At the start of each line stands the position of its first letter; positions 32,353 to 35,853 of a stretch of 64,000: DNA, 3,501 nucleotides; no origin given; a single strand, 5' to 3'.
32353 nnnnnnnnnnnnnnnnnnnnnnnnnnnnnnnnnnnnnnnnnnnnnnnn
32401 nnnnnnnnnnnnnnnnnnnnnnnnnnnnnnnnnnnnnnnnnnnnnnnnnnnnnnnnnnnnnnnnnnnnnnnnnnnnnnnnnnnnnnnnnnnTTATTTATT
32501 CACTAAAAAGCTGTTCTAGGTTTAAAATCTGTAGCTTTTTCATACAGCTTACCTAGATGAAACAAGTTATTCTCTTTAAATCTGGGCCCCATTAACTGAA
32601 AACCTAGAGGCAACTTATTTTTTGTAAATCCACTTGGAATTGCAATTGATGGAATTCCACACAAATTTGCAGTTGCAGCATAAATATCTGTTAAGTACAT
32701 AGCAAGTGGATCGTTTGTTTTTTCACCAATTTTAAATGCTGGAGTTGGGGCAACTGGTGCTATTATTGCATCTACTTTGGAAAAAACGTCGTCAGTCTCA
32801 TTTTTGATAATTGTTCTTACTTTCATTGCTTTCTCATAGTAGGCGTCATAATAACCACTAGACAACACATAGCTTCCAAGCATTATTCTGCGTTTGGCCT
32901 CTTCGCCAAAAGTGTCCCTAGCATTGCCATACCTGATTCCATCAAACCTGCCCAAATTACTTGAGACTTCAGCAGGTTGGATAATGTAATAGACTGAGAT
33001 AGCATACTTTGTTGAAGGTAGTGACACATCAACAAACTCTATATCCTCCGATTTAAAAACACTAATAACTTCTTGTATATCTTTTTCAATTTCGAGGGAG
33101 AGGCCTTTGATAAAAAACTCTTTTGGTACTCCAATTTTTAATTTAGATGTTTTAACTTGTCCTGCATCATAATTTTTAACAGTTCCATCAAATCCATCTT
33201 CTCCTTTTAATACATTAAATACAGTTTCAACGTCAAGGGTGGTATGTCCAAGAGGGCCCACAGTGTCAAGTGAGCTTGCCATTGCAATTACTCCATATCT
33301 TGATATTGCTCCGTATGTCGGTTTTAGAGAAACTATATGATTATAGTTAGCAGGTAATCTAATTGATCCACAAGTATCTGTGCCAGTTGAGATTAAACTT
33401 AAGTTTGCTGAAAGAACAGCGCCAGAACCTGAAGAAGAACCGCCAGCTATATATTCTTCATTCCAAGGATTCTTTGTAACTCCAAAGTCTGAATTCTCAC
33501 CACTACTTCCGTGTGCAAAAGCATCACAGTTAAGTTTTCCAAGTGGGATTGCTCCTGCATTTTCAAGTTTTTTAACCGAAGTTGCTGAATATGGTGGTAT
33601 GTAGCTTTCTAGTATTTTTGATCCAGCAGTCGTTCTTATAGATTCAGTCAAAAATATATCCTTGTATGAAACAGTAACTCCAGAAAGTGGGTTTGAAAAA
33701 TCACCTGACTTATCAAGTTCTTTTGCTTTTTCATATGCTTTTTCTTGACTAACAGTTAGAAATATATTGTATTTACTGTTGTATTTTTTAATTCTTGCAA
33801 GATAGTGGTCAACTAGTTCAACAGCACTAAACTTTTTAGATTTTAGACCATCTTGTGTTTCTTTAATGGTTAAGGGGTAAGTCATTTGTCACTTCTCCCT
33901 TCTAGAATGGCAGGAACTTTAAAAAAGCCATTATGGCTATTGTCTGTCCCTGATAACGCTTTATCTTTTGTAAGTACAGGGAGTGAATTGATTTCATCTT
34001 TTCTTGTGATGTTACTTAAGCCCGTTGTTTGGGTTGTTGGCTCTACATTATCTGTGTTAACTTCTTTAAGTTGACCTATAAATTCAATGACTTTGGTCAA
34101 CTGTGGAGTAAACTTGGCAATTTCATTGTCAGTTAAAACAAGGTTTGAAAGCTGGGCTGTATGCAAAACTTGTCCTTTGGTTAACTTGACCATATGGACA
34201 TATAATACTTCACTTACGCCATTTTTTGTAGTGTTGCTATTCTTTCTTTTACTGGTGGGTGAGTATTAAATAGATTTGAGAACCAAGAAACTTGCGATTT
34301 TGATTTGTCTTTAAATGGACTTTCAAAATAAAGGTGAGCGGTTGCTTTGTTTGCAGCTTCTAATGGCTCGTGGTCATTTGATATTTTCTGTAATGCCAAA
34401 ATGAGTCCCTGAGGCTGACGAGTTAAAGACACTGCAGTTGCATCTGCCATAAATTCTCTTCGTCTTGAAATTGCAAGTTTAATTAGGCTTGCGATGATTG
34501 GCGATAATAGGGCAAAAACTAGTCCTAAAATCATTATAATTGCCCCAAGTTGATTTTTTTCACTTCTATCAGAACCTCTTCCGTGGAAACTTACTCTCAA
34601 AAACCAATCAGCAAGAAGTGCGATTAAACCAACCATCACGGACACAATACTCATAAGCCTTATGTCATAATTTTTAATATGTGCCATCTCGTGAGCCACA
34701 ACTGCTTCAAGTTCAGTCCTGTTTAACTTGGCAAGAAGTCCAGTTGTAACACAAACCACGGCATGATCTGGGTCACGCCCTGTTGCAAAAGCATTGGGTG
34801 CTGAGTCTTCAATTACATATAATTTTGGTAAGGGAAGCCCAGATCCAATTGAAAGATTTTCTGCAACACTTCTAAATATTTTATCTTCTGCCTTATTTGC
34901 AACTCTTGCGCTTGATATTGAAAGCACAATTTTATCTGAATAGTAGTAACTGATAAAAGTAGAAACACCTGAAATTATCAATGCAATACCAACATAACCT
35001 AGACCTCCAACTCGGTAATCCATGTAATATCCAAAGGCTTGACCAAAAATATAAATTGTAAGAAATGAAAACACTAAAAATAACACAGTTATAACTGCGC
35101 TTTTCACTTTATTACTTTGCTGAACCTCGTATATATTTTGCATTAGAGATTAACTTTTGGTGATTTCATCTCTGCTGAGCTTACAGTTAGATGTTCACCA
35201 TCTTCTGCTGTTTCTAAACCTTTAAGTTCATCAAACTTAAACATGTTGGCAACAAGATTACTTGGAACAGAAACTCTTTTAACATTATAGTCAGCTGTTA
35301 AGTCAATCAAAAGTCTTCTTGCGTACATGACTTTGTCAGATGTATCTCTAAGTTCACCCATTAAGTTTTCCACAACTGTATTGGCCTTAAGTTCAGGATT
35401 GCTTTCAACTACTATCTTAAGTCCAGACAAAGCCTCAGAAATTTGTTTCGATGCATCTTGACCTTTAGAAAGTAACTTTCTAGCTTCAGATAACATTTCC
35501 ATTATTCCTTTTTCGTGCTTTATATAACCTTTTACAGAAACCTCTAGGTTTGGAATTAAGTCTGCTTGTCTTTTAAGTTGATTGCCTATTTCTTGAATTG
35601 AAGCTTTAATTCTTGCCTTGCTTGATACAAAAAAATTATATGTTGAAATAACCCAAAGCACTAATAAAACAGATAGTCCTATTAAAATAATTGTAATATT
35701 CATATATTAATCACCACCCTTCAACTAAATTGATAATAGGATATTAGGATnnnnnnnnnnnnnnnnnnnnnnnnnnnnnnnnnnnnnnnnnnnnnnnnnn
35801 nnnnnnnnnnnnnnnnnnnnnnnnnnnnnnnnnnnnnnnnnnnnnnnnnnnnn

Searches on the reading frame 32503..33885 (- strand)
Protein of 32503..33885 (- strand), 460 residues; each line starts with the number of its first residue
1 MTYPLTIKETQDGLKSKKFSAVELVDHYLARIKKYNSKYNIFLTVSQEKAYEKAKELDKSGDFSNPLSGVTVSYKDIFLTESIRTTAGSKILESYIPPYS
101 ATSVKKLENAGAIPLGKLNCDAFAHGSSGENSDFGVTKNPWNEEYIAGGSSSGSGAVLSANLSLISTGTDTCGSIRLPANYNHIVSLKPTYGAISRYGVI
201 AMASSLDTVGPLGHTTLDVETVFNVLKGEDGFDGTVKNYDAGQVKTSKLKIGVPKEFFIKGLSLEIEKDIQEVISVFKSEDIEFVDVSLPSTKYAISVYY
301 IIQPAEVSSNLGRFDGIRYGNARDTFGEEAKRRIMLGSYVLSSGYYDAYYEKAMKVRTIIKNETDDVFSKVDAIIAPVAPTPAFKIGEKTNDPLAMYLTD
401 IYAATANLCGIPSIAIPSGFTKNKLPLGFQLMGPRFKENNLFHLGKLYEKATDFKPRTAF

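Call 75: search_protein_families(library=pfam, proteins=[window:32503-33885:-], max_evalue=0.001)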
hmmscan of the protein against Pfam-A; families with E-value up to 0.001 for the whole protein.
window:32503-33885:- (460 aa): 1 family
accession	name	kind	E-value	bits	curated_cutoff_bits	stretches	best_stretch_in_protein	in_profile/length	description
PF01425.27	Amidase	-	2.9e-123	412.7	27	1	23-441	1-444/445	Amidase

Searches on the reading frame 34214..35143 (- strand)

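Call 75: search_protein_families(library=pfam, proteins=[window:34214-35143:-], max_evalue=0.001)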
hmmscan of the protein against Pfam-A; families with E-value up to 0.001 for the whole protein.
window:34214-35143:- (309 aa): 1 family
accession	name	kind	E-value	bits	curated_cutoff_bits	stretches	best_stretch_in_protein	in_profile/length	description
PF01435.24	Peptidase_M48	-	2.3e-33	116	20.3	1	90-308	7-185/186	Peptidase family M48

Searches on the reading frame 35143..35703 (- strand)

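Call 75: search_protein_families(library=pfam, proteins=[window:35143-35703:-], max_evalue=0.001)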
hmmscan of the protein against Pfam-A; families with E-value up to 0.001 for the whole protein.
window:35143-35703:- (186 aa): 1 family
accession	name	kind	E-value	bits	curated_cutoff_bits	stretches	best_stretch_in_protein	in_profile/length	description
PF04011.17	LemA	-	4.6e-33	114.6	26.2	1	36-168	2-140/149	LemA family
